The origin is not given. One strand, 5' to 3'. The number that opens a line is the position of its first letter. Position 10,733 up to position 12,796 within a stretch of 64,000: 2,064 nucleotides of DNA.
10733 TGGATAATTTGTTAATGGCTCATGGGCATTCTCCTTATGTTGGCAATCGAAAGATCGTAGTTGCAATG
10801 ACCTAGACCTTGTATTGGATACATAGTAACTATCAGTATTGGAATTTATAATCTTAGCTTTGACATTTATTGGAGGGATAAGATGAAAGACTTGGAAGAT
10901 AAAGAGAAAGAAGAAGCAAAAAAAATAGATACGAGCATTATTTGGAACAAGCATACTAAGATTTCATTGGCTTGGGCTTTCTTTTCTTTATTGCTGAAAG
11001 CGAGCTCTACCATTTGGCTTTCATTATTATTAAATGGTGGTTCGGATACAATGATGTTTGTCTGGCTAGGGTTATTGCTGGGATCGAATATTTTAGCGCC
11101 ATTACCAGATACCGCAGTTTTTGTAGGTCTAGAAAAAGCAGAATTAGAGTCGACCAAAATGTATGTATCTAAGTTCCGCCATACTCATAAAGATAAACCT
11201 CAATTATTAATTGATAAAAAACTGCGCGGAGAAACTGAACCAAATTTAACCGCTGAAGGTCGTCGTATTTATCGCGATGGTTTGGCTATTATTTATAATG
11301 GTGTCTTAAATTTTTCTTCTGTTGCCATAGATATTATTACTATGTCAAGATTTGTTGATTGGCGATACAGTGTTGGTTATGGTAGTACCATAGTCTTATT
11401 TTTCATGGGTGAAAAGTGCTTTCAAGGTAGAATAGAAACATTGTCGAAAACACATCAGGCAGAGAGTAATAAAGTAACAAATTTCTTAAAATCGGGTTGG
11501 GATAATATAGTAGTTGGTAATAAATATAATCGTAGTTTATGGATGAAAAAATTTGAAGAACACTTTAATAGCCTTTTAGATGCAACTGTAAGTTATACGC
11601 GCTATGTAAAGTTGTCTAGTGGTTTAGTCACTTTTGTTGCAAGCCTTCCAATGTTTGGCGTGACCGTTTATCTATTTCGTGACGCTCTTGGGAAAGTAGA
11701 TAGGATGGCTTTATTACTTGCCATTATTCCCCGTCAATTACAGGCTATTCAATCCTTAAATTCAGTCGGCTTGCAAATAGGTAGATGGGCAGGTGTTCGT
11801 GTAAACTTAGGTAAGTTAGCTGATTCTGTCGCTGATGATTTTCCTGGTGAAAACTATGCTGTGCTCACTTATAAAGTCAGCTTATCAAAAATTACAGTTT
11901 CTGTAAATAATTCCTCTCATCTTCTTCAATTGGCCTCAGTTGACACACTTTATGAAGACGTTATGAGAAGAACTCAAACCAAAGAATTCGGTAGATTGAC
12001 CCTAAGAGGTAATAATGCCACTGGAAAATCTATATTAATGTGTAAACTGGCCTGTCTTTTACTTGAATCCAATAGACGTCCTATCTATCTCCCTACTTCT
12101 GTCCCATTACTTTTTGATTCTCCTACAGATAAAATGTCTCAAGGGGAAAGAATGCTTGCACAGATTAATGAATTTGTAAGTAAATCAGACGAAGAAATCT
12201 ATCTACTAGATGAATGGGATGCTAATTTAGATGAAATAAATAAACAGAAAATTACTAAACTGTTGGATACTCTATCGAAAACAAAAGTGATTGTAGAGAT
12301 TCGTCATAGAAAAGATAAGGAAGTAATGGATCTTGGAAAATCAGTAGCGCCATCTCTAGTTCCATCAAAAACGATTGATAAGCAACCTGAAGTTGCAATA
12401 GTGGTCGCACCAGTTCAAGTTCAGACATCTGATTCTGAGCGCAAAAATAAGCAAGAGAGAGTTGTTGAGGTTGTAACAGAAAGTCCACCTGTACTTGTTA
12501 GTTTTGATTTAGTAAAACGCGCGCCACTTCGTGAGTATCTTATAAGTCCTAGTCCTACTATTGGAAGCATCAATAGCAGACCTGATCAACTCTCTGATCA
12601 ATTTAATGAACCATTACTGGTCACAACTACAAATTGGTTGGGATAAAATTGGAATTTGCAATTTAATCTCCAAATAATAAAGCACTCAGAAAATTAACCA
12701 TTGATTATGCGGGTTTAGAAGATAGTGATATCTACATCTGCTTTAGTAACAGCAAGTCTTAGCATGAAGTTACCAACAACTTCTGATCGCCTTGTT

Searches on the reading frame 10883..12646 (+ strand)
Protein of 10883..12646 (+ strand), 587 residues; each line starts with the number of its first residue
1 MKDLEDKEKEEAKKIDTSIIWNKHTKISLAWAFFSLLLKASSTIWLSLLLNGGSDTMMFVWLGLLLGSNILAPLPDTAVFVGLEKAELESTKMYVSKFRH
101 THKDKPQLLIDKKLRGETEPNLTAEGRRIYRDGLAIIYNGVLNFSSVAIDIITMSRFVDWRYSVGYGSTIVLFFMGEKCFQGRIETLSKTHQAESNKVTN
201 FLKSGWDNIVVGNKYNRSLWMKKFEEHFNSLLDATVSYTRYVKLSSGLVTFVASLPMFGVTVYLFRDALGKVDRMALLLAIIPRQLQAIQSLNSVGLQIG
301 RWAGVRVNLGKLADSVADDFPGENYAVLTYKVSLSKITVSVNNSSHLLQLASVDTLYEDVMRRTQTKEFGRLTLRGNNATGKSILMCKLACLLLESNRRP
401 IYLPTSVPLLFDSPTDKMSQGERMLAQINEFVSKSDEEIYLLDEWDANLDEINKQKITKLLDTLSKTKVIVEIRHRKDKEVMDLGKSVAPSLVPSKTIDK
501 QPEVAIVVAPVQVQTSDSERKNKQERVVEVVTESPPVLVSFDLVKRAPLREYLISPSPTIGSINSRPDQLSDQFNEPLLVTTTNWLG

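Call 56: search_protein_families(library=ncbifam, proteins=[window:10883-12646:+], max_evalue=0.00001)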
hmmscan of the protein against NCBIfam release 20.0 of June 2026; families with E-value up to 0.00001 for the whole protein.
window:10883-12646:+ (587 aa): 0 families

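Call 84: search_solved_structures(query=window:10883-12646:+, max_evalue=0.01)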
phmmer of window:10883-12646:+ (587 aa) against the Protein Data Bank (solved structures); distinct sequences matched with E-value up to 0.01: 0.
